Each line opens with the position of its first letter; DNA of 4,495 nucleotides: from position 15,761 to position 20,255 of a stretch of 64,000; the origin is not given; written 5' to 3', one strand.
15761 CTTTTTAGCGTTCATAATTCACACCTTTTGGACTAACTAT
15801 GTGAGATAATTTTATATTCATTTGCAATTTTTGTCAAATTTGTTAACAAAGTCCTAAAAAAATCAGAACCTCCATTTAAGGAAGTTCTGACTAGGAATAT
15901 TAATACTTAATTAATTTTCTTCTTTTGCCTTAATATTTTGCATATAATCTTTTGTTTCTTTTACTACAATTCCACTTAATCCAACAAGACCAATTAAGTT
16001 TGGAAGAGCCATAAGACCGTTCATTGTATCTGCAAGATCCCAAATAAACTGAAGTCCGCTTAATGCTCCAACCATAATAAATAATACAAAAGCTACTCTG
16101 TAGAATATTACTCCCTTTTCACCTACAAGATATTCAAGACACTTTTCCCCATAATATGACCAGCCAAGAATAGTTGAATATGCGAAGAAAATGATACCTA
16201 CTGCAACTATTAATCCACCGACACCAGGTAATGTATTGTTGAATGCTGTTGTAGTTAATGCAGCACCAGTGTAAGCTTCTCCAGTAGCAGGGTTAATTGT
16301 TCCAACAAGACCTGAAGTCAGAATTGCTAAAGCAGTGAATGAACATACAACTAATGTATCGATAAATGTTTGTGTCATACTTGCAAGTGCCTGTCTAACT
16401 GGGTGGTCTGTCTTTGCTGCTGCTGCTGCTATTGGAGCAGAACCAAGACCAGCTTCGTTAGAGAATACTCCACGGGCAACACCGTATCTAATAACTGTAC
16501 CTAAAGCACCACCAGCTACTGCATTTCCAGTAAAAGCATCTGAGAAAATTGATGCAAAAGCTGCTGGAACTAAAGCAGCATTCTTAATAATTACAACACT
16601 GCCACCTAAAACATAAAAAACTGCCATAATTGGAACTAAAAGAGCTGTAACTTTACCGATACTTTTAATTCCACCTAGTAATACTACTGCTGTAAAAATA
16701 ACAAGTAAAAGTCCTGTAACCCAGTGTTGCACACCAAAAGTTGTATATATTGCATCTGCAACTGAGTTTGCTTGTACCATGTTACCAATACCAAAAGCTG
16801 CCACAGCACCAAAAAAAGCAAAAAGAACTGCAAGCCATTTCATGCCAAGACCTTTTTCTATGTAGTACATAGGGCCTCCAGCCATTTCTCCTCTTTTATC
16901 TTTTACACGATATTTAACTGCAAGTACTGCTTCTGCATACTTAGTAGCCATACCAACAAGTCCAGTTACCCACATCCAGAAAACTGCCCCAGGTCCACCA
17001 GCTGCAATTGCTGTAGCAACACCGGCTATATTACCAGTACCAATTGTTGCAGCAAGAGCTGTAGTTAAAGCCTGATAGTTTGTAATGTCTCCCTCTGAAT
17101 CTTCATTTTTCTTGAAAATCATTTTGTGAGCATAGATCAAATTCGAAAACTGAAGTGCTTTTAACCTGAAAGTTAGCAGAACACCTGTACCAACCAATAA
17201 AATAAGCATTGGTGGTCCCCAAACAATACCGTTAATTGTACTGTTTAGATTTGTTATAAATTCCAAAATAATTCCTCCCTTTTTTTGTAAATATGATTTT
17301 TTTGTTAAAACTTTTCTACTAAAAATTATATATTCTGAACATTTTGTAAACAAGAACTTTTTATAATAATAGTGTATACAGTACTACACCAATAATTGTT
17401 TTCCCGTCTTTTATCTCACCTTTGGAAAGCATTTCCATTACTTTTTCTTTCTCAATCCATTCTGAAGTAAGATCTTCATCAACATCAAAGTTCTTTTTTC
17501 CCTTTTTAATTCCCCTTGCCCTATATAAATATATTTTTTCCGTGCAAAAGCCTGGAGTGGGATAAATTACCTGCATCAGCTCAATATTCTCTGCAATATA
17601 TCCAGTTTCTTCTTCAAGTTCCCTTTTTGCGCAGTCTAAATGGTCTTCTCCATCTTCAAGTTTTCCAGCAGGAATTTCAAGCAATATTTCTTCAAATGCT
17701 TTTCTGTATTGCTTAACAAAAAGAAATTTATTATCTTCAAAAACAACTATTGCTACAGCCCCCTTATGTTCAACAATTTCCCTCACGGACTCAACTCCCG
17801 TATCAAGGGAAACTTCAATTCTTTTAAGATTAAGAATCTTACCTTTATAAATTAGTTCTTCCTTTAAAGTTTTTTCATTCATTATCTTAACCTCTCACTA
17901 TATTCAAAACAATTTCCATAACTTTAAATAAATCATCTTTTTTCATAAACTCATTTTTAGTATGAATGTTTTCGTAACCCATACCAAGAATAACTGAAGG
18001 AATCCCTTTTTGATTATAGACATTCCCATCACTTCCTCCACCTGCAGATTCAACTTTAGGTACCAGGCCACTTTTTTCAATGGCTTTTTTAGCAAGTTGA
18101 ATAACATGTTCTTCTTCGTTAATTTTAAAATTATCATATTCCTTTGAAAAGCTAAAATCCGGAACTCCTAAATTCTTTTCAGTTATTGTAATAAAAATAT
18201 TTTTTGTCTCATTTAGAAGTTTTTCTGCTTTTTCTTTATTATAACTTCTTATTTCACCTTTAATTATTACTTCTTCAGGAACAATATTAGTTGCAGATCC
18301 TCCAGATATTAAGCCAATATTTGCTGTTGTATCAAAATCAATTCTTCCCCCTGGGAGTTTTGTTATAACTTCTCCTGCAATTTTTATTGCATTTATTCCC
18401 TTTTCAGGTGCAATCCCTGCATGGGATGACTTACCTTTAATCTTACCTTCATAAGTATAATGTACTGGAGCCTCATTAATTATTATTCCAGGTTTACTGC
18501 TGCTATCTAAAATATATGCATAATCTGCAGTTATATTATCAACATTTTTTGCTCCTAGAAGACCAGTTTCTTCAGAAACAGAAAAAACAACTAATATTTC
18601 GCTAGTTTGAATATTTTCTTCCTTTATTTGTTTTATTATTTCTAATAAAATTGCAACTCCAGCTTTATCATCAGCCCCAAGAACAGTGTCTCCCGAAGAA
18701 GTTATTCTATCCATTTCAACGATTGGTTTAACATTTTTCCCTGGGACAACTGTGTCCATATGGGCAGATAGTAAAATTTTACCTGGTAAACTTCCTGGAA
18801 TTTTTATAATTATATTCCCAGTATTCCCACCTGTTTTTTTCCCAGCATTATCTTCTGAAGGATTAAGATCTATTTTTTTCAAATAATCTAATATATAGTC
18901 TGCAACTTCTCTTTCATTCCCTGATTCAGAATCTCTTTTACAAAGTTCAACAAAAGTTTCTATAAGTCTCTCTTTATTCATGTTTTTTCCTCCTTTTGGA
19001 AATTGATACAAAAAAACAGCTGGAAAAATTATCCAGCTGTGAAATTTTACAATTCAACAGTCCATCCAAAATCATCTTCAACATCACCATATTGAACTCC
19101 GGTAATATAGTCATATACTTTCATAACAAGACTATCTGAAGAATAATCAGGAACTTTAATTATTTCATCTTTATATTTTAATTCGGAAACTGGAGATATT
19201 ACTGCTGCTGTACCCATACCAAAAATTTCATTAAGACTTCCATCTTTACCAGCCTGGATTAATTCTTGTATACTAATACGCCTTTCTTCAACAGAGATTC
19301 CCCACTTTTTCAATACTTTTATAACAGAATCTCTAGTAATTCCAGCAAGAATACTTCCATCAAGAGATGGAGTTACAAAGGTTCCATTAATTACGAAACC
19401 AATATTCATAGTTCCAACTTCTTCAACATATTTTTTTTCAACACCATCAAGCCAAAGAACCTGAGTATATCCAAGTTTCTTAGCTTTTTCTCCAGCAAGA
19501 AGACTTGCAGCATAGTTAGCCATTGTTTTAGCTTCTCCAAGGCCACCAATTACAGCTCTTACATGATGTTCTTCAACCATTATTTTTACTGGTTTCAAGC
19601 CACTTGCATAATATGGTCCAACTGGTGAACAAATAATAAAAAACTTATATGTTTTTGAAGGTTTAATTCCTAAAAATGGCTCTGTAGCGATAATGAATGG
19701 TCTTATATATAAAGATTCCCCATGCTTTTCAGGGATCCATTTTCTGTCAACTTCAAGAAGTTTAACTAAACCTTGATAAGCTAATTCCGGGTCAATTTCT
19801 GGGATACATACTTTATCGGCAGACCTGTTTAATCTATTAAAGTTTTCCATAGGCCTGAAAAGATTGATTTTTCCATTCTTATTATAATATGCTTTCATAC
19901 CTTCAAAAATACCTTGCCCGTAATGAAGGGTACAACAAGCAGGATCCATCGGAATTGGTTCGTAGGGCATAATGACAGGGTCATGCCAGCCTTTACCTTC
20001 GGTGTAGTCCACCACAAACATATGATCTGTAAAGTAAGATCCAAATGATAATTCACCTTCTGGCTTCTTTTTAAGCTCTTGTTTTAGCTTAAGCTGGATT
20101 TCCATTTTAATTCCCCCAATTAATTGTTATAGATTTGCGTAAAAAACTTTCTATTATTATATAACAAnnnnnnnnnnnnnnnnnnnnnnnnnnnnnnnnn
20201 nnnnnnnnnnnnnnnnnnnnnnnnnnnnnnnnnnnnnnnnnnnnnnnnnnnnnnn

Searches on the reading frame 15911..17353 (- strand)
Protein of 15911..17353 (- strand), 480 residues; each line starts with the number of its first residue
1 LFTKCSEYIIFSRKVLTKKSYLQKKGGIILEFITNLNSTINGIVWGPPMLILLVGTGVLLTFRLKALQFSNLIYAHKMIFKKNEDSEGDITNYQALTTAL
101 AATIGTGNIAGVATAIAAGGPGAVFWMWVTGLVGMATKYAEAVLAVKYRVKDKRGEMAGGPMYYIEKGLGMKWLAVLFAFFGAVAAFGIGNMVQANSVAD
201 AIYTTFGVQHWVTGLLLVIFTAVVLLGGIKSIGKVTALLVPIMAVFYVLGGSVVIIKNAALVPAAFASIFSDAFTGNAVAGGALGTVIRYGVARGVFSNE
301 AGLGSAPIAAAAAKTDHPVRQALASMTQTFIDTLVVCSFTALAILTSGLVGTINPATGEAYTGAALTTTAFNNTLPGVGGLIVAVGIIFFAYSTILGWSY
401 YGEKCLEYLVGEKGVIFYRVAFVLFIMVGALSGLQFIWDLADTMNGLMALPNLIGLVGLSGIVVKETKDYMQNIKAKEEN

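Call 13: search_protein_families(library=ncbifam, proteins=[window:15911-17353:-], max_evalue=1e-10)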
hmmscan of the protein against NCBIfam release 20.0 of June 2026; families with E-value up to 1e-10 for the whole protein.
window:15911-17353:- (480 aa): 1 family
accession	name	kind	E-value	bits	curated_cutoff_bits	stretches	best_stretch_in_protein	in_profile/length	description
TIGR00835.1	agcS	subfamily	8.6e-162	538.8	272.65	1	45-470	1-424/424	amino acid carrier protein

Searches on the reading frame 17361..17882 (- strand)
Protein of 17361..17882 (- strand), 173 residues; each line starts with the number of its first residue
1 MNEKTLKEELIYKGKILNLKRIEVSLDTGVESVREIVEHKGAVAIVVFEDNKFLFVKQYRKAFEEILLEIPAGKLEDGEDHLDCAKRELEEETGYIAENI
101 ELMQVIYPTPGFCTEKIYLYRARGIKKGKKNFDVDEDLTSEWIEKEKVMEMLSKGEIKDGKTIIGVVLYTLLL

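Call 13: search_protein_families(library=ncbifam, proteins=[window:17361-17882:-], max_evalue=1e-10)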
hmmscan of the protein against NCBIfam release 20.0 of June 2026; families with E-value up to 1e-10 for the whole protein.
window:17361-17882:- (173 aa): 2 families
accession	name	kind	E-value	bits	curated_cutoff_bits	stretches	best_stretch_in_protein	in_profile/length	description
NF008736.0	PRK11762.1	equivalog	2.4e-20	72.9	169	1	5-168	10-176/186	ADP compounds hydrolase NudE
TIGR00052.1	TIGR00052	subfamily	5.8e-17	61.9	79.55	1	5-169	5-186/188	nudix-type nucleoside diphosphatase, YffH/AdpP family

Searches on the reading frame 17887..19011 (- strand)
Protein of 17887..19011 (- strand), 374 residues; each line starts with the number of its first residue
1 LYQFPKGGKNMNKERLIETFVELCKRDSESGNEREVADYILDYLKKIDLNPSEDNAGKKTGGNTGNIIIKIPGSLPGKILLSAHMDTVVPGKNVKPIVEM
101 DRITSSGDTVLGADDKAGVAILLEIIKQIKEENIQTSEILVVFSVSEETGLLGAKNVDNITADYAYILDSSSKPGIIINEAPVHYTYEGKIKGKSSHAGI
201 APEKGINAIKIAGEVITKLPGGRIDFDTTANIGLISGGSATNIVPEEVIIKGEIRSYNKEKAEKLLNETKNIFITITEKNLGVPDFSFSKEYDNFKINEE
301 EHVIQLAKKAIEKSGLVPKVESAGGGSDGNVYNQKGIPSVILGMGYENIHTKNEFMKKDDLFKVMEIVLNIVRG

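Call 13: search_protein_families(library=ncbifam, proteins=[window:17887-19011:-], max_evalue=1e-10)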
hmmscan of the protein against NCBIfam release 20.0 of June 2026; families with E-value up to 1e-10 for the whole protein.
window:17887-19011:- (374 aa): 29 families (the best 25 are shown)
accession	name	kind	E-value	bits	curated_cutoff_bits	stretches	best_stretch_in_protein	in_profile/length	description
TIGR01883.1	PepT-like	hypoth_equivalog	3.3e-94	315.9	274.25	1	15-372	1-360/361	peptidase T-like protein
NF003976.0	PRK05469.1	subfamily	8.5e-42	143.4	255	1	93-373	120-403/409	tripeptide aminopeptidase PepT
NF009920.0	PRK13381.1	subfamily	1.1e-39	136.4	293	1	94-373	124-406/412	peptidase T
NF005602.0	PRK07338.1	equivalog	3.6e-32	111.5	357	1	54-361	71-385/409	hydrolase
NF006399.0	PRK08651.1-2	equivalog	1.4e-28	100.1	381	2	14-221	4-215/405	succinyl-diaminopimelate desuccinylase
TIGR01910.1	DapE-ArgE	subfamily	1.5e-28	100.1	217.6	1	22-367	6-373/373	ArgE/DapE family deacylase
NF004788.0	PRK06133.1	subfamily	7e-28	97.7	349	1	12-357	42-395/417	glutamate carboxypeptidase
TIGR01882.1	peptidase-T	equivalog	3.7e-26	91.9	285.75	1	103-373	131-404/410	peptidase T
NF005710.0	PRK07522.1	subfamily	2.8e-23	82.7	412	1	28-372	22-385/391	acetylornithine deacetylase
NF006404.0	PRK08652.1-2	equivalog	7.1e-22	77.7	348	1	16-370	3-323/332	acetylornithine deacetylase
TIGR01892.1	AcOrn-deacetyl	equivalog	1.7e-21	76.7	297.7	1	33-371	17-364/365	acetylornithine deacetylase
NF006365.0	PRK08588.1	subfamily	3.7e-21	75.9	289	1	10-369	3-374/383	succinyl-diaminopimelate desuccinylase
TIGR01900.1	dapE-gram_pos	equivalog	1.4e-19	70.2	304.2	1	14-368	3-346/351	succinyl-diaminopimelate desuccinylase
TIGR01891.1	amidohydrolases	subfamily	6.3e-19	68.3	153.75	1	33-366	18-360/366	amidohydrolase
NF005678.0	PRK07473.1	equivalog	2e-18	66.5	386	1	76-363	76-363/376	M20/M25/M40 family metallo-hydrolase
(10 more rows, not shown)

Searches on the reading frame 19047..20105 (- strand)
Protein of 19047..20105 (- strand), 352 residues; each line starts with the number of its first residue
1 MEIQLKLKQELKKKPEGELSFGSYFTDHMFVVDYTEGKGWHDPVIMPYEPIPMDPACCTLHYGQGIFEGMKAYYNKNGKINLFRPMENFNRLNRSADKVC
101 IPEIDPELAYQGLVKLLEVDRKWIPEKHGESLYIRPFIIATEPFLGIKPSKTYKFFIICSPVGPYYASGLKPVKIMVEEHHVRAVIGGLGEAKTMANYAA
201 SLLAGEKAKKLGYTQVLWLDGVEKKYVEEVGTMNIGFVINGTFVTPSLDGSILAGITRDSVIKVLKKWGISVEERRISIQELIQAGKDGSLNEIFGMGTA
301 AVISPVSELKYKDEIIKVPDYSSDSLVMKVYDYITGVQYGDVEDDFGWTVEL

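Call 13: search_protein_families(library=ncbifam, proteins=[window:19047-20105:-], max_evalue=1e-10)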
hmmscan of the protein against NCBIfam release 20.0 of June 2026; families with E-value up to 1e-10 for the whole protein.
window:19047-20105:- (352 aa): 10 families
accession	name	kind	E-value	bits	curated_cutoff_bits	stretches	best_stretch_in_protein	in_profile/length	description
NF009897.0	PRK13357.1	equivalog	9.1e-138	458.9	307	1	8-352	12-357/358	branched-chain amino acid aminotransferase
TIGR01123.1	ilvE_II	equivalog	4.8e-111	370.7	250.05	1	40-352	1-313/313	branched-chain-amino-acid transaminase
NF005146.0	PRK06606.1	equivalog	3e-44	151.2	279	1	40-311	10-269/307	branched-chain amino acid transaminase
TIGR01122.1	ilvE_I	equivalog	4.5e-40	137.7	245.55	1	59-345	20-291/298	branched-chain-amino-acid transaminase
NF005726.0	PRK07544.1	equivalog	8.9e-25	87.4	396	1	32-310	6-267/295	branched-chain amino acid aminotransferase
NF006185.0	PRK08320.1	subfamily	3.5e-23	82.2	363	1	60-309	26-258/292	branched-chain amino acid aminotransferase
NF009896.0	PRK13356.1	equivalog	8.7e-19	67.7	262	1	88-310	54-262/287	branched-chain amino acid aminotransferase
NF009126.0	PRK12479.1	equivalog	6.9e-12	45.1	518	1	61-311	28-261/299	branched-chain-amino-acid transaminase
NF005209.0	PRK06680.1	subfamily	9.9e-12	44.3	320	1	200-308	155-255/286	D-amino-acid transaminase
TIGR01121.1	D_amino_aminoT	equivalog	1.1e-11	44.5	277.45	0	201-309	151-250/276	D-amino-acid transaminase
